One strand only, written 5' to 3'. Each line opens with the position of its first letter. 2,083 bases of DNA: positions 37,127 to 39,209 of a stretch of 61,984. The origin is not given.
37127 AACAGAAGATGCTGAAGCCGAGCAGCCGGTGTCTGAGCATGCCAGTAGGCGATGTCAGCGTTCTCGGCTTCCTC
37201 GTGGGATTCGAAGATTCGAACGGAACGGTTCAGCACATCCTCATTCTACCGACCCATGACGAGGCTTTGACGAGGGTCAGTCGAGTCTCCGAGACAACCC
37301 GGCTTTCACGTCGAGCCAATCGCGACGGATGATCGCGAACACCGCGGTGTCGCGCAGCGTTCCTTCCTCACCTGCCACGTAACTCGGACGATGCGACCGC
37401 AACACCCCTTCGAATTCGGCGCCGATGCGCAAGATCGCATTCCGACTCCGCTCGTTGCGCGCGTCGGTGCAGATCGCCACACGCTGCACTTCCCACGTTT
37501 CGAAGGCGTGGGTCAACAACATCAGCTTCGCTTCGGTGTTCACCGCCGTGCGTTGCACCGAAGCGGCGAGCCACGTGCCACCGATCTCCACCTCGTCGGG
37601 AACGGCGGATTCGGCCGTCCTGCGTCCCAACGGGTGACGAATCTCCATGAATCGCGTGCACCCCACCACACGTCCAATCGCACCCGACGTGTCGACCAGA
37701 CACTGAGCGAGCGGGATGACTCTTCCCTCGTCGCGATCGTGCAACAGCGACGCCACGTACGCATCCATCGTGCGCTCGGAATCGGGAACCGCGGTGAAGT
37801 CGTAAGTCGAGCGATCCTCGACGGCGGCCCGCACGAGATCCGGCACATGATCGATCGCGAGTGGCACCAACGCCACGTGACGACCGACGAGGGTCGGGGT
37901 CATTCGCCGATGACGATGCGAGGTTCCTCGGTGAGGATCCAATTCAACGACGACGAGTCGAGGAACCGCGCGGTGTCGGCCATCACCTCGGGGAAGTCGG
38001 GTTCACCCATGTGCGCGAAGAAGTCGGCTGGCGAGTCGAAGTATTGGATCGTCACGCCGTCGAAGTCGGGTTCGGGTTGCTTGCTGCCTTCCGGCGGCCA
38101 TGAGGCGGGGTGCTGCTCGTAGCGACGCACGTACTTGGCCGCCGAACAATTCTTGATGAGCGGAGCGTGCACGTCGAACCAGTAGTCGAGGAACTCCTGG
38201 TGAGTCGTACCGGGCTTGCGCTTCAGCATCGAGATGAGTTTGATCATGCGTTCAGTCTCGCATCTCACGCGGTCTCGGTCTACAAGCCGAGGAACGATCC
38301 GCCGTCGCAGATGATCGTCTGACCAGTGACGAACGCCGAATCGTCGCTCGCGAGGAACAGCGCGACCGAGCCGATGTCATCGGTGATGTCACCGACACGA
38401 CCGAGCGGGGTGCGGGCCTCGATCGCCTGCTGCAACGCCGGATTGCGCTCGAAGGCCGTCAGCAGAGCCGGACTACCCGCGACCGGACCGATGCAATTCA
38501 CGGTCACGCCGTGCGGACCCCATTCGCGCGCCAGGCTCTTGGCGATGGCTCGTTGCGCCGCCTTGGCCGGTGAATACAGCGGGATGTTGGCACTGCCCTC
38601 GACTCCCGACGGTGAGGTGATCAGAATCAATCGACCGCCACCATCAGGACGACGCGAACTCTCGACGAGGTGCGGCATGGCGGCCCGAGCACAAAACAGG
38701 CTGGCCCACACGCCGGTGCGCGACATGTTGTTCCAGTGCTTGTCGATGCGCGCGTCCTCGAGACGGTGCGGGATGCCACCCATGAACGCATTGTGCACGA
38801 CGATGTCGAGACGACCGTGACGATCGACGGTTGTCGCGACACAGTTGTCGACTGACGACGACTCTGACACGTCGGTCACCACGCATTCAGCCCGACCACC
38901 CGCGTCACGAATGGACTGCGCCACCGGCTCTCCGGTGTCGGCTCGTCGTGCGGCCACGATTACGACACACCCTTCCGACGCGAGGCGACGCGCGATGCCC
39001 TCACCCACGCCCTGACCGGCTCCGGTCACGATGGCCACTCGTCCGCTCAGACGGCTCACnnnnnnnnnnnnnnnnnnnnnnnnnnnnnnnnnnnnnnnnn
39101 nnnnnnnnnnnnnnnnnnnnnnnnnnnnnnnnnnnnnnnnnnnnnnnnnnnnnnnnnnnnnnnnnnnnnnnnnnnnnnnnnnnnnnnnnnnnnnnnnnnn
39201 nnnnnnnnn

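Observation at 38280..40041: NTF2-like protein, catalytically dead truncated SDR and intact SDR in one coupled cassette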

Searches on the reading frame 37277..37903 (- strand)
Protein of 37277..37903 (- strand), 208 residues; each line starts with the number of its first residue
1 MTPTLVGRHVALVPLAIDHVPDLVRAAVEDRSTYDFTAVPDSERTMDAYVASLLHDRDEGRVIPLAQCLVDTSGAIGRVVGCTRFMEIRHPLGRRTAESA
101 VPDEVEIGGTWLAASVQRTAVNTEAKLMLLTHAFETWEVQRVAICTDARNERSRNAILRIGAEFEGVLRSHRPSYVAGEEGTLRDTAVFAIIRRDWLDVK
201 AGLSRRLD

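Call 3: search_protein_families(library=pfam, proteins=[window:37277-37903:-], max_evalue=0.01)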
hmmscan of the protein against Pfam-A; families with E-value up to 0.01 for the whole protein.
window:37277-37903:- (208 aa): 2 families
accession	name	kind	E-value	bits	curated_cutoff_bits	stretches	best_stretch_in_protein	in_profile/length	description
PF13302.13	Acetyltransf_3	-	1e-12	49.4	25.4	1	10-162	2-137/138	Acetyltransferase (GNAT) domain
PF00583.31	Acetyltransf_1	-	0.0013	19.4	20.7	1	54-159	28-113/116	Acetyltransferase (GNAT) family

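Call 4: search_protein_families(library=ncbifam, proteins=[window:37277-37903:-], max_evalue=0.01)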
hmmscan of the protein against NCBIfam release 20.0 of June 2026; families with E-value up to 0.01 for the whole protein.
window:37277-37903:- (208 aa): 2 families
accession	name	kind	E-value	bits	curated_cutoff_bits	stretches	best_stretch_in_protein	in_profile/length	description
NF040702.1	ileS_w_GNAT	exception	1.2e-05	23.2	1999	1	77-167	344-422/1100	isoleucine--tRNA ligase, N-acetyltransferase domain-containing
NF007539.0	PRK10151.1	equivalog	0.0026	17.4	184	1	109-171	97-159/179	50S ribosomal protein L7/L12-serine acetyltransferase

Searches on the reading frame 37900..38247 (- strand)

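Call 3: search_protein_families(library=pfam, proteins=[window:37900-38247:-], max_evalue=0.01)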
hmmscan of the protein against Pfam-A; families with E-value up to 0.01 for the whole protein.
window:37900-38247:- (115 aa): 1 family
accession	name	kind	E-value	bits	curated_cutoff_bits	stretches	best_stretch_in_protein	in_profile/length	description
PF07110.17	EthD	-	7.4e-19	69.1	22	1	11-99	1-96/96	EthD domain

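Call 4: search_protein_families(library=ncbifam, proteins=[window:37900-38247:-], max_evalue=0.01)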
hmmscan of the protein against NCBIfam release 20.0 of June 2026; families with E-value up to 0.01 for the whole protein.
window:37900-38247:- (115 aa): 1 family
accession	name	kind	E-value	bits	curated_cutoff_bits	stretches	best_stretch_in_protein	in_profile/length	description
TIGR02118.1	TIGR02118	subfamily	1.2e-11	45.1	30.5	1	1-106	1-98/103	EthD family reductase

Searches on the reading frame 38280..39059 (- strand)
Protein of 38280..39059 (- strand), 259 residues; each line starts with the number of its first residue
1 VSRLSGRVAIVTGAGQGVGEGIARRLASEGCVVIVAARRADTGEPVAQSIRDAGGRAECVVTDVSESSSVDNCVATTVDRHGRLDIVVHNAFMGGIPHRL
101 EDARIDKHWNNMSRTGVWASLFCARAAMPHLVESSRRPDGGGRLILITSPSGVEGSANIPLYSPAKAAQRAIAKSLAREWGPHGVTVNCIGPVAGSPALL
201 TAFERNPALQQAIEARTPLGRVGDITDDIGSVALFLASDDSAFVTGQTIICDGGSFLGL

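Call 3: search_protein_families(library=pfam, proteins=[window:38280-39059:-], max_evalue=0.01)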
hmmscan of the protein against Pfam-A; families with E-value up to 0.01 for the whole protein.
window:38280-39059:- (259 aa): 4 families
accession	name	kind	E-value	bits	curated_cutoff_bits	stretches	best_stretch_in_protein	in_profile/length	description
PF13561.12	adh_short_C2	-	7e-49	167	27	1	13-254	1-234/236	Enoyl-(Acyl carrier protein) reductase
PF00106.31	adh_short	-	2.7e-40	138.4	26.6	1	7-193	1-180/195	short chain dehydrogenase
PF08659.16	KR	-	3.1e-08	34.2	22.6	1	10-188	4-174/180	KR domain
PF01370.27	Epimerase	-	0.00059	19.8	20.9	1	10-104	2-85/240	NAD dependent epimerase/dehydratase family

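Call 4: search_protein_families(library=ncbifam, proteins=[window:38280-39059:-], max_evalue=0.01)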
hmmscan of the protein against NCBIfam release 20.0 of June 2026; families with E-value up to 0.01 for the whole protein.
window:38280-39059:- (259 aa): 231 families (the best 25 are shown)
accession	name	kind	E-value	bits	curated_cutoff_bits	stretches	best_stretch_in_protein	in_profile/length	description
NF005559.1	PRK07231.1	subfamily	3.2e-60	203.7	215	1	3-256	1-248/249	glucose 1-dehydrogenase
NF052558.1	MBtsdlDhBudC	equivalog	2.2e-48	165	270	1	5-255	2-241/250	meso-2,3-butanediol dehydrogenase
NF009468.0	PRK12826.1-4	equivalog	6.9e-48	163.5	318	1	1-257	2-249/256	SDR family oxidoreductase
NF004791.0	PRK06138.1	equivalog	1.6e-46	158.7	312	1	3-255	2-249/252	SDR family oxidoreductase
NF004778.0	PRK06124.1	equivalog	3e-46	157.9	303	1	3-255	8-252/256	SDR family oxidoreductase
NF004818.0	PRK06172.1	equivalog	4.2e-45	154.1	336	1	2-255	3-250/253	SDR family oxidoreductase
NF005681.0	PRK07478.1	subfamily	8.5e-45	153.1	267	1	1-255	1-249/254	SDR family oxidoreductase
NF005873.0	PRK07814.1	equivalog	1.5e-43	149.1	346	1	3-254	7-250/263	SDR family oxidoreductase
NF009466.0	PRK12826.1-2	subfamily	1.9e-43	148.7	222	1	7-256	4-245/248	3-oxoacyl-ACP reductase FabG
NF004197.0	PRK05653.1-1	equivalog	1.4e-42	146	332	1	3-256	4-247/249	3-oxoacyl-ACP reductase FabG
NF005893.0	PRK07856.1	equivalog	4.8e-42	144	255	1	3-254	6-240/255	SDR family oxidoreductase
NF004198.0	PRK05653.1-3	equivalog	6.2e-42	143.8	296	1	2-256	3-247/248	3-oxoacyl-ACP reductase FabG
NF005909.0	PRK07890.1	subfamily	7.3e-42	143.4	258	1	3-256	4-258/260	short chain dehydrogenase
NF005853.0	PRK07774.1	equivalog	5.7e-41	140.5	303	1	2-255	2-246/250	SDR family oxidoreductase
NF005446.0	PRK07035.1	equivalog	7.6e-41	140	373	1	4-255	9-253/255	SDR family oxidoreductase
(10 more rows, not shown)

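Call 35: search_solved_structures(query=window:38280-39059:-, max_evalue=1e-30)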
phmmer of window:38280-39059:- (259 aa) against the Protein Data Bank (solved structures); distinct sequences matched with E-value up to 1e-30: 22.
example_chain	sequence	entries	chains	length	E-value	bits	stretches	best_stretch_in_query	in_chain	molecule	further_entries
5jy1_A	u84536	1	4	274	1.6e-45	158.8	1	3-257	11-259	Putative short-chain dehydrogenase/reductase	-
4mow_A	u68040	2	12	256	5.9e-35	124.1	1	1-254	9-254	Glucose 1-dehydrogenase | Putative glucose 1-dehydrogenase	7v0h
4m8s_A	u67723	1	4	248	4.3e-34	121.3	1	3-256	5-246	Putative 3-oxoacyl-[acyl-carrier protein] reductase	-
8cxa_A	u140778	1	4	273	5.8e-34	120.9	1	1-254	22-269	3-oxoacyl-[acyl-carrier-protein] reductase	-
8sy8_A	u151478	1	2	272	3e-33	118.5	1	4-255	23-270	4-formylbenzenesulfonate dehydrogenase TsaC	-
7pcs_B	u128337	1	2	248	1.3e-32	116.4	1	4-255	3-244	BbsD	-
8hdi_A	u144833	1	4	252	1.8e-32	116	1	4-255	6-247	7-alpha-hydroxysteroid dehydrogenase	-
8hs4_A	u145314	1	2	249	2.5e-32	115.5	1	4-255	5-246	7-alpha-hydroxysteroid dehydrogenase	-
8hdn_A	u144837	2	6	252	4e-32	114.8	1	4-255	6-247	7-alpha-hydroxysteroid dehydrogenase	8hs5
8hs9_E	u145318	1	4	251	4.3e-32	114.8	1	4-255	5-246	7-alpha-hydroxysteroid dehydrogenase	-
3gaf_A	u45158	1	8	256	4.5e-32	114.7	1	4-255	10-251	7-ALPHA-HYDROXYSTEROID DEHYDROGENASE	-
8hax_A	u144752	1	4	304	5.7e-32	114.3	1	4-255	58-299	7-alpha-hydroxysteroid dehydrogenase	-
7wbc_A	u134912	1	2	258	5.9e-32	114.3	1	3-256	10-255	SDR family NAD(P)-dependent oxidoreductase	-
8hsa_G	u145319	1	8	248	6.6e-32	114.1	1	4-255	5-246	7-alpha-hydroxysteroid dehydrogenase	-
8hs6_A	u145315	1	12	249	1.4e-31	113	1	4-255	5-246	7-alpha-hydroxysteroid dehydrogenase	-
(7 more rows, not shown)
